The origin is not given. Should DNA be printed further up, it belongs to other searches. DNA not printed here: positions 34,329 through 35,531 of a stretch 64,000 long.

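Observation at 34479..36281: Tandem pseudo-cyclase/FHA proteins, paralogous to an intact cyclase-FHA 7 kb away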

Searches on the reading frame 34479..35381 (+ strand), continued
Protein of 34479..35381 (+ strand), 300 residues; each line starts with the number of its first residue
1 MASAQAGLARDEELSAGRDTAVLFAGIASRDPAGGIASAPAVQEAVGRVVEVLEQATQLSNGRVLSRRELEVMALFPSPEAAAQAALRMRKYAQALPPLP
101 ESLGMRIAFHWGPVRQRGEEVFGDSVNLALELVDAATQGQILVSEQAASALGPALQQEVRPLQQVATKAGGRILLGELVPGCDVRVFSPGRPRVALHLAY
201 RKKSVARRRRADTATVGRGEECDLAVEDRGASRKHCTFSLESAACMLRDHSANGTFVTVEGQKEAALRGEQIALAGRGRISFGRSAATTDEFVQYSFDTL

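Call 37: search_solved_structures(query=A3, max_evalue=0.01, show_alignments=2)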
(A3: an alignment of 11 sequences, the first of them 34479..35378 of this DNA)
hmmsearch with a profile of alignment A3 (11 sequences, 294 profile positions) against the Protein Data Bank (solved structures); distinct sequences matched with E-value up to 0.01: 28.
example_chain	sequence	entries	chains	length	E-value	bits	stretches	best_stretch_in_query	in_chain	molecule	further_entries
4wp9_A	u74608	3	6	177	5.5e-12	48.5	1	19-148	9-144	Ma1120 | Cyclase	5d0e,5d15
4wp8_A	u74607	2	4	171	5.8e-12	48.4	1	19-148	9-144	Ma1120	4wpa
4wp3_A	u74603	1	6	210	8.7e-12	47.8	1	21-148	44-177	Ma1120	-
5d0g_A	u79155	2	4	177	2.6e-11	46.3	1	19-148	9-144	Cyclase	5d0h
3mr7_A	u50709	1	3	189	1.4e-08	37.3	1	17-141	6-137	Adenylate/guanylate cyclase/hydrolase, alpha/beta fold family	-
3et6_A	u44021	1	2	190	3.8e-07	32.6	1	79-167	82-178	Soluble guanylyl cyclase beta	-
6cah_A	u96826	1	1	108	0.00023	23.5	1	208-255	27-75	ABC transporter ATP-binding/permease protein Rv1747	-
2lc1_A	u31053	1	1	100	0.00025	23.3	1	190-268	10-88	Putative uncharacterized protein TB39.8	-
3po8_A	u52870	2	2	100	0.00027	23.2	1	191-268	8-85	Putative uncharacterized protein TB39.8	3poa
2aff_A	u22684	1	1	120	0.00036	22.8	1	209-252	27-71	Antigen KI-67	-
1r21_A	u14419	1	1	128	0.00042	22.6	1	209-252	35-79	Antigen Ki-67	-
2kb3_A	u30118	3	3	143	0.00057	22.2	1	208-264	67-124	Oxoglutarate dehydrogenase inhibitor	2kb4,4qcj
8p5x_G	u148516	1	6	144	0.00058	22.1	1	208-264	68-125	Oxoglutarate dehydrogenase inhibitor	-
1lgq_A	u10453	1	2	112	0.0007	21.9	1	200-270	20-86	cell cycle checkpoint protein CHFR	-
1lgp_A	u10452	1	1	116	0.00077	21.7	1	200-269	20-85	cell cycle checkpoint protein CHFR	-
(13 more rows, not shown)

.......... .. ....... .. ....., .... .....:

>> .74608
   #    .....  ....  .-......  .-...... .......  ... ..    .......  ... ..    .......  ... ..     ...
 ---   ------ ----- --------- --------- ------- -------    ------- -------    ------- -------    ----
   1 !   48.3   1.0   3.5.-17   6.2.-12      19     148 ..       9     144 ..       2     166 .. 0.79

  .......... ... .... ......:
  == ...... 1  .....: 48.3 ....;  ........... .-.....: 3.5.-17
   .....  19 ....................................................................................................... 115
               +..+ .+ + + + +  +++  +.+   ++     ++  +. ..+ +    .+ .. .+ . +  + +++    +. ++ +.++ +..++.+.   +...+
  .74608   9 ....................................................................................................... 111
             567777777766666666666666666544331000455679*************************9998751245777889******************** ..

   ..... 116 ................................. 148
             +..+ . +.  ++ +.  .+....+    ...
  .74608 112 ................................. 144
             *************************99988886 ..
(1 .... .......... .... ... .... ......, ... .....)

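Call 40: search_protein_families(library=pfam, proteins=[L003:6696-8126:-, L003:9596-10429:-, L007:8667-9560:+, L007:7378-8598:-, L007:4254-6842:+, L016:2099-3127:+, L016:4371-4742:+, L020:8090-9256:+, L020:11015-11437:+, L009:1536-3410:-], max_evalue=0.001)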
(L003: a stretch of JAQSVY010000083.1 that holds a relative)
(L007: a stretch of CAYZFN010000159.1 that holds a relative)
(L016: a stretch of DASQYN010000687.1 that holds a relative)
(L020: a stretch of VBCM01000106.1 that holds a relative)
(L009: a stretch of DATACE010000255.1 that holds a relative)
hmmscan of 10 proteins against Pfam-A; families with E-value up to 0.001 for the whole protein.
L003:6696-8126:- (476 aa): 3 families
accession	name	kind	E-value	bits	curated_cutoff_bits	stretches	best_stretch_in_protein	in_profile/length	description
PF00270.35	DEAD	-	1.4e-50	171.7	26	1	10-183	1-166/167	DEAD/DEAH box helicase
PF00271.37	Helicase_C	-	2e-31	108.9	23.5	1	219-327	2-110/110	Helicase conserved C-terminal domain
PF04851.21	ResIII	-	5e-07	30.2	22.5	1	25-178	25-163/164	Type III restriction enzyme, res subunit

L003:9596-10429:- (277 aa): 1 family
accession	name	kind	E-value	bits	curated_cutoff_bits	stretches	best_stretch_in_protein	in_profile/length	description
PF00892.27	EamA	-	1e-21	78.1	28.2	2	2-124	8-134/135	EamA-like transporter family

L007:8667-9560:+ (297 aa): 3 families
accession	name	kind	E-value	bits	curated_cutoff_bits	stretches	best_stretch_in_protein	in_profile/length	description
PF03446.21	NAD_binding_2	-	4.4e-36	124.8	21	1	2-149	1-157/161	NAD binding domain of 6-phosphogluconate dehydrogenase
PF14833.11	NAD_binding_11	-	4.9e-19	69.2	30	1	155-269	1-114/122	NAD-binding of NADP-dependent 3-hydroxyisobutyrate dehydrogenase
PF03807.23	F420_oxidored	-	8.1e-06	26.8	21.6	1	2-74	1-82/94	NADP oxidoreductase coenzyme F420-dependent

L007:7378-8598:- (406 aa): 1 family
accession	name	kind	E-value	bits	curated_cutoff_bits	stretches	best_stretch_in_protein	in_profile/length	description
PF07690.21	MFS_1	-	7.9e-43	147.1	33.4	2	24-306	6-290/347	Major Facilitator Superfamily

L007:4254-6842:+ (862 aa): 11 families
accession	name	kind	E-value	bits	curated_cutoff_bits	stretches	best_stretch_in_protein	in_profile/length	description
PF13424.12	TPR_12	-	1.5e-13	51.2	30.1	2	657-727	4-76/77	Tetratricopeptide repeat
PF00211.25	Guanylate_cyc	-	6.6e-12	45.8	21.9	1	11-146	9-156/183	Adenylate and Guanylate cyclase catalytic domain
PF13374.12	TPR_10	-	3.4e-10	40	27.5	0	696-729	2-35/42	Tetratricopeptide repeat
PF13176.12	TPR_7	-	2.8e-08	33.6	27.9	0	701-733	4-36/36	Tetratricopeptide repeat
PF13181.12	TPR_8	-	7.7e-07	29.2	25.7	0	616-647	1-32/34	Tetratricopeptide repeat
PF17874.7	TPR_MalT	-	3.7e-06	26.9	45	1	624-803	9-188/336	MalT-like TPR region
PF00515.34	TPR_1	-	2.1e-05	24.6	27.8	0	618-646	3-31/34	Tetratricopeptide repeat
PF20703.3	nSTAND1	-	4.7e-05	23.6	27.1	1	198-312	15-137/379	Novel STAND NTPase 1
PF07719.23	TPR_2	-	4.8e-05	23.6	27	0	616-646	1-31/34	Tetratricopeptide repeat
PF13401.12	AAA_22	-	0.00027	21.7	27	1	217-314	6-107/130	AAA domain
PF00931.28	NB-ARC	-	0.00078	19.2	23.5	0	212-396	11-207/248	NB-ARC domain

L016:2099-3127:+ (342 aa): 3 families
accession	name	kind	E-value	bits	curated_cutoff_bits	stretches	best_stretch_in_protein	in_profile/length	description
PF03446.21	NAD_binding_2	-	5.6e-37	127.7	21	1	47-194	1-157/161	NAD binding domain of 6-phosphogluconate dehydrogenase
PF14833.11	NAD_binding_11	-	3e-18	66.7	30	1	200-315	1-115/122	NAD-binding of NADP-dependent 3-hydroxyisobutyrate dehydrogenase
PF03807.23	F420_oxidored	-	1.4e-07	32.5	21.6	1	47-121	1-84/94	NADP oxidoreductase coenzyme F420-dependent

L016:4371-4742:+ (123 aa): 0 families

L020:8090-9256:+ (388 aa): 1 family
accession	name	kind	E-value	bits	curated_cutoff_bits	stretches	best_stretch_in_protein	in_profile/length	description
PF00144.29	Beta-lactamase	-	3.8e-19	69.5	27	1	110-367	53-306/329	Beta-lactamase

L020:11015-11437:+ (140 aa): 0 families

L009:1536-3410:- (624 aa): 8 families
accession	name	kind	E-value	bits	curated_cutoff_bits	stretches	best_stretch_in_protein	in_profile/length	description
PF13426.13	PAS_9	-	2.4e-30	105.3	27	2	17-119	3-103/103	PAS domain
PF02518.31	HATPase_c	-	5.9e-26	91.5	26.4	1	372-484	1-110/111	Histidine kinase-, DNA gyrase B-, and HSP90-like ATPase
PF00072.30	Response_reg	-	4.9e-23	81.9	30.2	1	507-618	1-110/111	Response regulator receiver domain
PF00989.32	PAS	-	9e-23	80.9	22.6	2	12-116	8-112/113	PAS fold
PF08448.16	PAS_4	-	3e-20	72.9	23.1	2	17-121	7-109/110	PAS fold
PF00512.31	HisKA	-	2e-16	60.2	26.9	1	262-325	3-65/66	His Kinase A (phospho-acceptor) domain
PF08447.18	PAS_3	-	7.2e-14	52.3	25.6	2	28-112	2-87/89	PAS fold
PF13188.13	PAS_8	-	1.1e-05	25.6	21.8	0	5-58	2-55/65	PAS domain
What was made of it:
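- Broader members of the dead clade sit in unrelated contexts (DEAD-box helicase, EamA transporter, 3-hydroxyisobutyrate dehydrogenase-type NAD-binding protein, MFS transporter; call 40).
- Tried and rejected: The neighbours are unrelated housekeeping or transport genes (call 40).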

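Call 43: predict_structure(alignment_id=A4)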
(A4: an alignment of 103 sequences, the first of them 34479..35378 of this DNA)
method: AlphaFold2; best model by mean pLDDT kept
length: 300 residues; sequences in the alignment: 103
mean_pLDDT: 88.3   pTM: 0.59
mean pLDDT of the five models: 88.3, 87.0, 86.0, 85.2, 85.2
residues with pLDDT >= 90: 204; 70-90: 62; 50-70: 25; < 50: 9
segments of 3 or more residues with pLDDT < 50: 184-190
pLDDT, mean of each block of 10 residues (from residue 1): 52 68 92 67 90 95 92 96 96 90 92 92 94 92 95 91 82 85 48 87 92 96 97 98 93 97 97 97 97 92
secondary structure, 60 per line:
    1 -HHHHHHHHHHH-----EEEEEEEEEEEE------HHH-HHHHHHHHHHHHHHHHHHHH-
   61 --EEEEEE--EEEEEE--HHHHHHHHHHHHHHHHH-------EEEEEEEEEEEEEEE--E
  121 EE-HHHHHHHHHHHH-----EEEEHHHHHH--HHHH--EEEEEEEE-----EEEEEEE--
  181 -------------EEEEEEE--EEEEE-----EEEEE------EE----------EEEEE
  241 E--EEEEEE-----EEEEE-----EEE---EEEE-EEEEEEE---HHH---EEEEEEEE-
elements in order: H2-12 E18-29 H40-59 E63-68 E71-76 H79-95 E103-117 E120-122 H124-135 E141-144 H145-150 H153-156 E159-166 E172-178 E194-200 E203-207 E213-217 E236-241 E244-249 E255-259 E265-267 E271-274 E276-282 E292-299
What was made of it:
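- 34479..35381 (+): Type A pseudo-cyclase/FHA protein (300 aa). Dead cyclase homology domain (G,S,L,E,N,E at the six catalytic positions). FHA phospho-Thr residues intact (GR, SR..H, NG). AF2 pLDDT 88.3 (call 43).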

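Call 54: fold_search(model_id=the predicted structure, library=pdb)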
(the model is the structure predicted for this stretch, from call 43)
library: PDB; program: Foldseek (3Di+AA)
matches with E <= 10: 1089; with E <= 0.001: 258
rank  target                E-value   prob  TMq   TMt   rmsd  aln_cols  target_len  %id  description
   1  4wp9_B                8.0e-12  1.00  0.47  0.86   2.6       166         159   21  Crystal structure of Adenylyl cyclase MA1120 from Mycobacterium Avium bound to 2'5'-DD-3'-ATP, Calcium and Magnesium i (released 2015-09-02)
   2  4wp9_A                8.0e-12  1.00  0.48  0.85   2.4       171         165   20  Crystal structure of Adenylyl cyclase MA1120 from Mycobacterium Avium bound to 2'5'-DD-3'-ATP, Calcium and Magnesium i (released 2015-09-02)
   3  4wpa_B                1.2e-11  1.00  0.45  0.82   2.8       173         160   21  Crystal structure of Adenylyl cyclase Ma1120 from Mycobacterium Avium bound to Pyrophosphate and Calcium (released 2015-09-02)
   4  4wpa_A                1.5e-11  1.00  0.48  0.88   2.2       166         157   21  Crystal structure of Adenylyl cyclase Ma1120 from Mycobacterium Avium bound to Pyrophosphate and Calcium (released 2015-09-02)
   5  5d0g_A                2.3e-11  1.00  0.47  0.84   2.5       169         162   20  Crystal structure of triple mutant (KDA to EGY) of adenylyl cyclase Ma1120 from Mycobacterium avium in complex with GT (released 2016-08-10)
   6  5d15_A                2.5e-11  1.00  0.48  0.86   2.5       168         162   21  Crystal structure of an adenylyl cyclase Ma1120 from Mycobacterium avium in complex with ATP and calcium ion (released 2016-08-10)
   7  4wp8_B                2.6e-11  1.00  0.47  0.83   2.5       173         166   21  Crystal structure of Adenylyl cyclase Ma1120 from Mycobacterium Avium in complex with 2'5'-DD-3'-ATP and Manganese ion (released 2015-09-02)
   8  4wp8_A                5.8e-11  1.00  0.46  0.81   2.7       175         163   20  Crystal structure of Adenylyl cyclase Ma1120 from Mycobacterium Avium in complex with 2'5'-DD-3'-ATP and Manganese ion (released 2015-09-02)
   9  5d0e_A                6.1e-11  1.00  0.48  0.85   2.7       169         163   22  Crystal Structure of an adenylyl cyclase Ma1120-Cat in complex with GTP and calcium from Mycobacterium avium (released 2016-08-10)
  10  5d0e_B                9.6e-11  1.00  0.46  0.82   2.6       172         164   22  Crystal Structure of an adenylyl cyclase Ma1120-Cat in complex with GTP and calcium from Mycobacterium avium (released 2016-08-10)
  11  5d0h_A                1.6e-10  1.00  0.48  0.85   2.7       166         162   21  Crystal Structure of triple mutant (KDA to EGY) of an adenylyl cyclase Ma1120 from Mycobacterium avium in complex with (released 2016-08-10)
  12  5d0g_B                3.1e-10  1.00  0.46  0.86   2.3       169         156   21  Crystal structure of triple mutant (KDA to EGY) of adenylyl cyclase Ma1120 from Mycobacterium avium in complex with GT (released 2016-08-10)
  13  1y11                  4.9e-10  1.00  0.48  0.40   3.8       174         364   21  Mycobacterial adenylyl cyclase Rv1264, holoenzyme, active state (released 2005-05-24)
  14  5oyh_O                7.8e-10  1.00  0.47  0.76   3.3       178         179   16  crystal structure of the catalytic core of a rhodopsin-guanylyl cyclase with converted specificity in complex with ATP (released 2018-06-06)
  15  4wp3_F                8.2e-10  1.00  0.46  0.72   5.7       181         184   20  Crystal Structure of Adenylyl cyclase from Mycobacterium avium Ma1120 wild type (released 2015-09-02)
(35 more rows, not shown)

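Call 74: search_protein_representatives(alignment_id=A7)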
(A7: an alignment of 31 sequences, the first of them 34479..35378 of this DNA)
Query: 31 sequences, 290 profile positions. Proteins with E-value up to 0.001 (for the whole library): 49328; up to 1e-10: 5007; up to 1e-30: 1001. The best 150 are listed.
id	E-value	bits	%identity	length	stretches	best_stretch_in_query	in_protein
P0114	1.1e-124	431.8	-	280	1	11-289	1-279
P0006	6.5e-113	393.1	-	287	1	9-289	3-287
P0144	5.2e-112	390.1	-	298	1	8-289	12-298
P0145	9.1e-109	379.5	-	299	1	3-289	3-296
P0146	2.7e-106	371.4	-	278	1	18-289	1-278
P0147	2.8e-100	351.6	-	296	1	9-289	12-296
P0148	5.5e-95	334.3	-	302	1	8-289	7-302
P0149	8.6e-94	330.3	-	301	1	8-288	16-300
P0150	9.7e-91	320.3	-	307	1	10-289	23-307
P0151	1.6e-81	290.1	-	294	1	12-288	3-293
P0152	1.6e-81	290.1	-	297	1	12-289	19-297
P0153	3.5e-80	285.7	-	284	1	11-289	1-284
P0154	2.7e-78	279.5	-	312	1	10-289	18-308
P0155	1.0e-77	277.6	-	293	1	11-289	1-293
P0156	3.0e-77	276.0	-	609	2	17-287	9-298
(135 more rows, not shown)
